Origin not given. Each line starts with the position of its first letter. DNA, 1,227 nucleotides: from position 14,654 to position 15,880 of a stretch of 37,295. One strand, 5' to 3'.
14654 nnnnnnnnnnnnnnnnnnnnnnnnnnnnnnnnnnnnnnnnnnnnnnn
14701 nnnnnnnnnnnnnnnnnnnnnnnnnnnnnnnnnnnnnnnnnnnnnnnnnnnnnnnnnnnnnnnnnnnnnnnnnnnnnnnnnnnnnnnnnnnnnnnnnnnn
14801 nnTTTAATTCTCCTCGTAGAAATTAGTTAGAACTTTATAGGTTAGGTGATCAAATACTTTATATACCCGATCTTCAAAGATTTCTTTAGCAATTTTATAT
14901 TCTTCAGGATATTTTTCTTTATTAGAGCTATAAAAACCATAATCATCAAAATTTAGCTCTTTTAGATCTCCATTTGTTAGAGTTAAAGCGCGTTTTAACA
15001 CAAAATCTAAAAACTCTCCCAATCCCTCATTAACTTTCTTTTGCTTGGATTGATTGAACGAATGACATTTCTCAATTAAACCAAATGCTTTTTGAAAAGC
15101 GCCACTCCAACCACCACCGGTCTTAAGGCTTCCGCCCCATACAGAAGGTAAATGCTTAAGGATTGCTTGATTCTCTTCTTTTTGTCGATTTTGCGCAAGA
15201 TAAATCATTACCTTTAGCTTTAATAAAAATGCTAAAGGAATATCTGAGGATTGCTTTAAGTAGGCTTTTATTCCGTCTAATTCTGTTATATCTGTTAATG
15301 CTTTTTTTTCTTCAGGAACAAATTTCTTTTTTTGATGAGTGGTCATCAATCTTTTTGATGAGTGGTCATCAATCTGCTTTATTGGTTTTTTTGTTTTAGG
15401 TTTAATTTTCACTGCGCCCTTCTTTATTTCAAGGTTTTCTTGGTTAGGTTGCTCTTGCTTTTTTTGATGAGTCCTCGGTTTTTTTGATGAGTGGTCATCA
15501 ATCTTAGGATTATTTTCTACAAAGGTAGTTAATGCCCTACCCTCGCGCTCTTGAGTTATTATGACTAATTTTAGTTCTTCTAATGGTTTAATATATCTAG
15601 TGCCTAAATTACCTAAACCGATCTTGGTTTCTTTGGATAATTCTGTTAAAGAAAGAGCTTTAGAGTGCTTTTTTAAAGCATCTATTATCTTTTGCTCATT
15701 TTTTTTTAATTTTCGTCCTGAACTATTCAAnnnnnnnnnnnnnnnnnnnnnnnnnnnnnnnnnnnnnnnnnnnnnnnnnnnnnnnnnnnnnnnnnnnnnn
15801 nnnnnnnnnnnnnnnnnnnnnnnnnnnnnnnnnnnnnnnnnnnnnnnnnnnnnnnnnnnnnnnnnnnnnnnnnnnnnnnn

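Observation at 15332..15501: A perfect 18-bp palindrome, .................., occurs three times plus a half-site inside the coding region of a wHTH gene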

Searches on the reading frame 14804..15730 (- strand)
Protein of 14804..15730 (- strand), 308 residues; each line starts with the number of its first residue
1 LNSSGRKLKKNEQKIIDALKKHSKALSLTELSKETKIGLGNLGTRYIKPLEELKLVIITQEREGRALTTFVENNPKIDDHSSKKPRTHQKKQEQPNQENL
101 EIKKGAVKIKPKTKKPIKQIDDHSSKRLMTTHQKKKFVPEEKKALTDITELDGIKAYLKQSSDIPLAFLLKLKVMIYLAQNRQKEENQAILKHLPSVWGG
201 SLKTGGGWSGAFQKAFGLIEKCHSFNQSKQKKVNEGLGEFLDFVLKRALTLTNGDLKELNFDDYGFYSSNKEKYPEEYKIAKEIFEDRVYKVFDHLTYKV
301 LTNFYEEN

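Call 7: search_protein_families(library=pfam, proteins=[window:14804-15730:-], max_evalue=0.01)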
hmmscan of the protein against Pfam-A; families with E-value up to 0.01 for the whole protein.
window:14804-15730:- (308 aa): 0 families

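Call 8: search_protein_families(library=phrogs, proteins=[window:14804-15730:-], max_evalue=0.01)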
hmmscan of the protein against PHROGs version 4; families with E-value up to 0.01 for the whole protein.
window:14804-15730:- (308 aa): 1 family
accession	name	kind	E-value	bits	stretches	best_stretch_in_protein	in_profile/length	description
phrog_21076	-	unknown function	0.0073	17.2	0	216-268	88-139/153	-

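Call 13: find_homologous_proteins(query=window:14804-15730:-)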
Query window:14804-15730:- (308 aa): 1 proteins with E <= 0.001 among 1620 candidates.
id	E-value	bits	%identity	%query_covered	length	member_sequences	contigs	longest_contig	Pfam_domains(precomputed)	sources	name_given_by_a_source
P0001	5.2e-197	671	100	100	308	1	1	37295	-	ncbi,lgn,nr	ncbi:MAG: hypothetical protein U9Q73_01885 [Nanoarchaeota archaeon]|nr:hypothetical protein [Nanoarc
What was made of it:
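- Checked: The sites lie in ORF 14804..15730 (-), 308 aa, which is identical to the deposited protein U9Q73_01885 of a Nanoarchaeota MAG (call 13).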

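Call 20: find_encoding_contigs(protein=P0001, flank=10000)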
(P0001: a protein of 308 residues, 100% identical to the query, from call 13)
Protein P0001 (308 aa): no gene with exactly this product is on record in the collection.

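Call 22: search_protein_representatives(protein=window:14804-15730:-)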
Query: 308 residues. Proteins with E-value up to 0.001 (for the whole library): 15; up to 1e-10: 1; up to 1e-30: 1. The best 15 are listed.
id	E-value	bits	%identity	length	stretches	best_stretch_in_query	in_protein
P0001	1.6e-197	671.0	100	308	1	1-308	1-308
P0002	1.7e-06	44.2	35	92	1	236-307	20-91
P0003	2.9e-06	43.4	52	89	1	161-221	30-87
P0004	1.8e-05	40.8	35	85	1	231-308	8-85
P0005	1.9e-05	40.7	38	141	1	125-220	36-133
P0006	2.8e-05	40.2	36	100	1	228-305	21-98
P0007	4.1e-05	39.6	49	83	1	169-219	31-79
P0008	8.6e-05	38.6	35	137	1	235-302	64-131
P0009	1.1e-04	38.3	34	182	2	10-100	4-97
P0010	3.2e-04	36.7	48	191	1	168-215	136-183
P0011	3.6e-04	36.5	40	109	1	169-221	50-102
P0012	4.6e-04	36.2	37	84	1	238-302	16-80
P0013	5.4e-04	36.0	51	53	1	175-222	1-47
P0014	6.0e-04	35.8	33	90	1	235-304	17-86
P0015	7.5e-04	35.5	48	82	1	170-219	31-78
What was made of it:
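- Tried and rejected: The word-indexed search (call 13) and the exhaustive HMMER search (call 22) found only the query itself plus distant domain-level hits.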

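Call 25: find_related_loci(query=A1, collection=viral_contigs, flank=6000)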
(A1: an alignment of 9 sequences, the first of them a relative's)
Query A1 (308 aa) in viral_contigs; peptide patterns used: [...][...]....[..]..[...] (x = any residue, [..] = any of these).
98 stretches matched a pattern, but none encodes a relative of the query by tblastn (E <= 1e-3).

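Call 34: find_encoding_contigs(protein=P0009, flank=6000)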
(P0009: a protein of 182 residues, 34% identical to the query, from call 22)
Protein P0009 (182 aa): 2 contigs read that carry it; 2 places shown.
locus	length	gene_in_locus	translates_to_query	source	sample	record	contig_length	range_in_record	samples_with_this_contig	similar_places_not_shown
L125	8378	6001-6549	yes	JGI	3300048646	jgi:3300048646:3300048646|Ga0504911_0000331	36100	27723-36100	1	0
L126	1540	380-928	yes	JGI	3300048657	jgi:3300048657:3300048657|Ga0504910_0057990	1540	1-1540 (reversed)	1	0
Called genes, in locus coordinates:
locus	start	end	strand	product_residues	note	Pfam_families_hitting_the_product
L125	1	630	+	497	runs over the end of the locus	PF00589:Phage_integrase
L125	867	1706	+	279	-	-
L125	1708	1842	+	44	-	-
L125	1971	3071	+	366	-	-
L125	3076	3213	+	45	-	-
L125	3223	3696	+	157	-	-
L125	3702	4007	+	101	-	-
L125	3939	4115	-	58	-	-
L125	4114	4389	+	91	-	-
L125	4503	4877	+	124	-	-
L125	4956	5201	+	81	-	-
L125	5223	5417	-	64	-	-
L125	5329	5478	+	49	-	-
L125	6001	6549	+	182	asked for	-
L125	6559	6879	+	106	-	-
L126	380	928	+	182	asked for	-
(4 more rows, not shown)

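Call 38: find_encoding_contigs(protein=P0005, flank=5000, max_places=3)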
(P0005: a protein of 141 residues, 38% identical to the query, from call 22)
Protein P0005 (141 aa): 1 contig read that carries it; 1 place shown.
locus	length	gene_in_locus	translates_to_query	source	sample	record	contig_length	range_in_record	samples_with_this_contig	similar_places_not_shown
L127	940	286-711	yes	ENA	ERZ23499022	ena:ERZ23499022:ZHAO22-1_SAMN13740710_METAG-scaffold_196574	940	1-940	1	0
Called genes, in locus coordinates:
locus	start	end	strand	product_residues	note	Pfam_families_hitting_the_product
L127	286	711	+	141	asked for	PF04967:HTH_10 (faint)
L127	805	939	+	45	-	?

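Call 39: find_encoding_contigs(protein=P0010, flank=5000, max_places=3)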
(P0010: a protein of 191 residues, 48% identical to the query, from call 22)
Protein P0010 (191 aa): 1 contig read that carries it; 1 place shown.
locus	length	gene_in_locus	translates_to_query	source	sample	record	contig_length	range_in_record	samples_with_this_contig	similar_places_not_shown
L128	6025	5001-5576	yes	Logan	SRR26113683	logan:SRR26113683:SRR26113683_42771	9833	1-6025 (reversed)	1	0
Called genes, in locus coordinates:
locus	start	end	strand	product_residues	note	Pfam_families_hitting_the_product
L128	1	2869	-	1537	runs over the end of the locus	-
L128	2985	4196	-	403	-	-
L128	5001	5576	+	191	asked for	-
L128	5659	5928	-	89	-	-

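Call 42: find_homologous_proteins(query=A1, max_evalue=0.01)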
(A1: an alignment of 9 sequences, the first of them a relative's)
Query A1 (9 sequences) (308 aa, profile of the alignment): 10 proteins with E <= 0.01 among 7778 candidates.
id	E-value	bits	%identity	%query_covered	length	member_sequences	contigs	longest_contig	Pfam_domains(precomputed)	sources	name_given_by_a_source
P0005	6.1e-40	155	44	20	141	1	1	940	PF04967.19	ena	-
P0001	8.1e-38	148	100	100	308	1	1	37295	-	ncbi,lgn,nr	ncbi:MAG: hypothetical protein U9Q73_01885 [Nanoarchaeota archaeon]|nr:hypothetical protein [Nanoarc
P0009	1.4e-32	131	44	20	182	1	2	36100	-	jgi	jgi:DNA-binding MarR family transcriptional regulator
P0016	1.9e-28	118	28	62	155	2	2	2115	-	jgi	-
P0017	6.5e-21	93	40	6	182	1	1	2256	-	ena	-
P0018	1.2e-18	86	24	27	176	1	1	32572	PF13384.13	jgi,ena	-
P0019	1.3e-18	86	37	20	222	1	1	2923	-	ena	-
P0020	2.1e-17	82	43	20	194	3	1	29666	-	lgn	-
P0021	7.4e-11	61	35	6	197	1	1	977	PF13384.13,PF02796.22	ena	-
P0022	7.4e-10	57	40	6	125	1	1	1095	-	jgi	jgi:hypothetical protein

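Call 44: find_encoding_contigs(protein=P0018, flank=6000, max_places=2)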
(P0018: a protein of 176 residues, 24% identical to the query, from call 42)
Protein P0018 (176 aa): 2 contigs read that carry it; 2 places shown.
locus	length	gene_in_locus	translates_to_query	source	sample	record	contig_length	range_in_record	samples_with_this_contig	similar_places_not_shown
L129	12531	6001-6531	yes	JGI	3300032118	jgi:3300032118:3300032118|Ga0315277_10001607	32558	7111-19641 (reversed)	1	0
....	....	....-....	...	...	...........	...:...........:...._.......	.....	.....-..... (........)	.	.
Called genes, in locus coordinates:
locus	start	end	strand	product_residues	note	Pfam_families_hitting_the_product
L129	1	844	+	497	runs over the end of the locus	PF13495:Phage_int_SAM_4 (weak), PF00589:Phage_integrase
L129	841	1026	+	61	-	-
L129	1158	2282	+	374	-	-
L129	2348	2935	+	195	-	-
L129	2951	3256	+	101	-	-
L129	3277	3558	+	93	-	-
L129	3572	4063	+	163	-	-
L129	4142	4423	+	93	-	-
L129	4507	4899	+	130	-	-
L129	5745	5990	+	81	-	-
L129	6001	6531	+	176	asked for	PF13384:HTH_23 (weak)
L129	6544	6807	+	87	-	-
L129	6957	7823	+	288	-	-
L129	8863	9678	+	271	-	-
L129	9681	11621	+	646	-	PF22585:Sialidase-like_CBM (faint)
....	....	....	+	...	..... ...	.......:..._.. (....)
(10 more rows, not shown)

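Call 45: find_encoding_contigs(protein=P0020, flank=6000, max_places=2)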
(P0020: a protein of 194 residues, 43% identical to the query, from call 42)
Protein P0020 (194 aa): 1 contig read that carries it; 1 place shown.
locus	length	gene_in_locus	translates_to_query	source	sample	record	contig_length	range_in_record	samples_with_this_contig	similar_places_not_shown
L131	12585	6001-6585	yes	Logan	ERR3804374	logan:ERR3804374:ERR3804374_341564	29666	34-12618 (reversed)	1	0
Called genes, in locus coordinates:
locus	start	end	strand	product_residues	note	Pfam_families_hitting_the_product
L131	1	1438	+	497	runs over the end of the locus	PF00589:Phage_integrase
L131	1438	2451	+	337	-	-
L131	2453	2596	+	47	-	-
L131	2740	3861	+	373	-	-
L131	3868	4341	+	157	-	-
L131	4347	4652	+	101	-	-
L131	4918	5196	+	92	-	-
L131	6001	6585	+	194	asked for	-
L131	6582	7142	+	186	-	PF13489:Methyltransf_23 (weak)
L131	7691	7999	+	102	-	-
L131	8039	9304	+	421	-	-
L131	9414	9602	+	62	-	-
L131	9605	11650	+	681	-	-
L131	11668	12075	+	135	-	-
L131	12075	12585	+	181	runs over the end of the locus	?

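Call 47: predict_structure(alignment_id=A1)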
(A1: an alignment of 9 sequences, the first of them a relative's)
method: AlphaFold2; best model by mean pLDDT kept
length: 308 residues; sequences in the alignment: 9
mean_pLDDT: 59.2   pTM: 0.31
mean pLDDT of the five models: 59.2, 58.6, 56.4, 56.2, 55.5
residues with pLDDT >= 90: 55; 70-90: 48; 50-70: 61; < 50: 144
segments of 3 or more residues with pLDDT < 50: 1-3, 82-164, 200-209, 218-242, 293-308
pLDDT, mean of each block of 10 residues (from residue 1): 73 96 95 97 93 94 85 77 41 36 36 38 32 32 30 34 58 73 73 67 46 50 39 43 52 51 62 74 64 50 40
secondary structure, 60 per line:
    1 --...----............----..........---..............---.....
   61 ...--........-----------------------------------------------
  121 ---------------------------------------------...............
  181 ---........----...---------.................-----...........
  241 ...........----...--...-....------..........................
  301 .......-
elements in order: H10-21 H28-35 H39-52 E56-63 E66-73 H166-180 H184-191 H208-224 H230-251 H265-268 H275-307
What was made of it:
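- Closest known: Iteron plasmids. Different: No Rep_3/WH1-WH2 homology; there is a single small wHTH (calls 7, 47).
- Checked: AlphaFold gives a winged helix at aa 8-73 with pLDDT 93-97 and a disordered stretch at aa 82-164 with pLDDT 30-40 that holds all the sites (call 47).
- The wHTH is predicted with pLDDT above 90 and the sites lie in a pLDDT 30-40 linker (call 47).
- Tried and rejected: AF2 confidence for this region was low (call 47).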

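Call 52: fold_search(model_id=the predicted structure, library=pdb)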
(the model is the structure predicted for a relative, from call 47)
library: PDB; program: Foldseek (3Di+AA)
matches with E <= 10: 719; with E <= 0.001: 0
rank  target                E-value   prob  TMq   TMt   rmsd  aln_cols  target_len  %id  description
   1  6fi9_A                1.2e-02  1.00  0.21  0.42   4.3        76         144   17  Crystal Structure of a zinc-responsive MarR family member, Lactococcus lactis ZitR (released 2019-02-20)
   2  6pco_B                1.3e-02  1.00  0.20  0.44   3.4        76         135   24  Mechanism for regulation of DNA binding of Bordetella bronchiseptica BpsR by 6-hydroxynicotinic acid (released 2019-11-06)
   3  3r0a_A                1.4e-02  1.00  0.21  0.51   1.8        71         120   18  Possible transcriptional regulator from Methanosarcina mazei Go1 (gi 21227196) (released 2011-03-23)
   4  9ff4_A                1.6e-02  1.00  0.20  0.35   1.8        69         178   25  The structure of G.kaustophilus T-1 ScoC-17bp dsDNA complex (released 2025-06-04)
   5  6pco_C                1.7e-02  1.00  0.21  0.46   3.4        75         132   24  Mechanism for regulation of DNA binding of Bordetella bronchiseptica BpsR by 6-hydroxynicotinic acid (released 2019-11-06)
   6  9ff3                  2.1e-02  1.00  0.20  0.35   1.7        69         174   25  The structure of delta-ScoC, a global regulator protein from Geobacillus kaustophilus T-1 (released 2025-06-04)
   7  1s3j_A                3.1e-02  1.00  0.20  0.41   2.2        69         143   16  X-ray crystal structure of YusO protein from Bacillus subtilis (released 2004-04-13)
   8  5yhx_N                3.1e-02  1.00  0.20  0.41   4.3        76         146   17  Structure of Lactococcus lactis ZitR, wild type (released 2017-12-06)
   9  8cll_A                3.3e-02  1.00  0.19  0.19   4.1        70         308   21  Structural insights into human TFIIIC promoter recognition (released 2023-06-21)
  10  6pcp_A                3.9e-02  1.00  0.21  0.44   2.0        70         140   24  Mechanism for regulation of DNA binding of Bordetella bronchiseptica BpsR by 6-hydroxynicotinic acid (released 2019-11-06)
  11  1q1h                  4.1e-02  1.00  0.20  0.69   1.6        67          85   16  An extended winged helix domain in general transcription factor E/IIE alpha (released 2003-12-09)
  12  3r0a_B                4.4e-02  1.00  0.21  0.49   2.1        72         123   19  Possible transcriptional regulator from Methanosarcina mazei Go1 (gi 21227196) (released 2011-03-23)
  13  7kfs                  4.6e-02  1.00  0.20  0.42   1.7        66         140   21  Crystal structure of the MarR family transcriptional regulator from Variovorax paradoxus bound to Benzoic Acid (released 2021-11-10)
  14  7kua                  4.6e-02  1.00  0.20  0.40   1.8        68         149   18  Crystal structure of the MarR family transcriptional regulator from Pseudomonas putida bound to Indole 3 acetic acid (released 2021-12-01)
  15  5yhx_A                4.6e-02  1.00  0.20  0.41   4.5        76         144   17  Structure of Lactococcus lactis ZitR, wild type (released 2017-12-06)
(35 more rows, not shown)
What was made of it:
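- On wHTH autorepressor with palindromic operator: The best Foldseek matches are MarR/ArsR/TFE wHTH domains, but they are weak, with E-values of 0.01 or more (calls 47, 52).
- Closest known: Archaeal and bacterial wHTH. Same: The wHTH fold (calls 47, 52).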

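Call 53: find_encoding_contigs(protein=P0016, flank=3000, max_places=2)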
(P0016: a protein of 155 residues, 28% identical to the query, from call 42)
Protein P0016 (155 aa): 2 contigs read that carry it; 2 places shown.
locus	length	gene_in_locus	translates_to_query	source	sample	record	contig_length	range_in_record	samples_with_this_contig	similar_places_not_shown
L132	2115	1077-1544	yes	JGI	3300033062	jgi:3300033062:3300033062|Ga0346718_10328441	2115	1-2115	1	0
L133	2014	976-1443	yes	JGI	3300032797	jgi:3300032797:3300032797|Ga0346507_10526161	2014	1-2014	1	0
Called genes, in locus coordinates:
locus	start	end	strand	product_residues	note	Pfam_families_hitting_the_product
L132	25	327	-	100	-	-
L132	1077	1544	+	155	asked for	-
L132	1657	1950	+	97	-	-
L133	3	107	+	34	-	?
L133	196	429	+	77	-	-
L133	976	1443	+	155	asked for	-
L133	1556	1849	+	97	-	-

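Call 54: find_encoding_contigs(protein=P0019, flank=3000, max_places=2)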
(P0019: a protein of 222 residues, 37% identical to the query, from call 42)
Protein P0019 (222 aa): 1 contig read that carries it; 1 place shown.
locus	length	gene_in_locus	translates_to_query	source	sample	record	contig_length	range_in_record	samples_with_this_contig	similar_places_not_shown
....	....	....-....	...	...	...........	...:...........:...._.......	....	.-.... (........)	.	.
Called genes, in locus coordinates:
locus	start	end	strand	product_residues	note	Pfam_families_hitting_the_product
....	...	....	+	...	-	-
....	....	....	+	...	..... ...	-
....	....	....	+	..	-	?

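Call 55: find_encoding_contigs(protein=P0017, flank=3000, max_places=2)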
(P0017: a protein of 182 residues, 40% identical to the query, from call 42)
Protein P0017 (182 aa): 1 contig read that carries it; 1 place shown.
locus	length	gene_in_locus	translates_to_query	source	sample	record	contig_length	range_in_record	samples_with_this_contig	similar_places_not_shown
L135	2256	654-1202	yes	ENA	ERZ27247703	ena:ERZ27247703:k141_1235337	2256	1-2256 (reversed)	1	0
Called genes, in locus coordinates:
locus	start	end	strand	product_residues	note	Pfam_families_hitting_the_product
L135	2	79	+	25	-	?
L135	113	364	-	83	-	-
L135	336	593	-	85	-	-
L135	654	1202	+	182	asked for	-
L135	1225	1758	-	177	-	-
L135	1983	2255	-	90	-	?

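Call 76: search_dna_similar(query=P0001, collection=phages, mode=protein, max_evalue=0.01)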
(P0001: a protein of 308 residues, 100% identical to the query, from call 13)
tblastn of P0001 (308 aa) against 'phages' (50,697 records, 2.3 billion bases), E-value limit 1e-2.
No match.

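Call 77: search_dna_similar(query=P0001, collection=plasmids, mode=protein, max_evalue=0.01)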
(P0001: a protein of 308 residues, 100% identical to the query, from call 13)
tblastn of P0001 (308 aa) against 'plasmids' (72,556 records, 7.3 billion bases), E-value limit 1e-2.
No match.
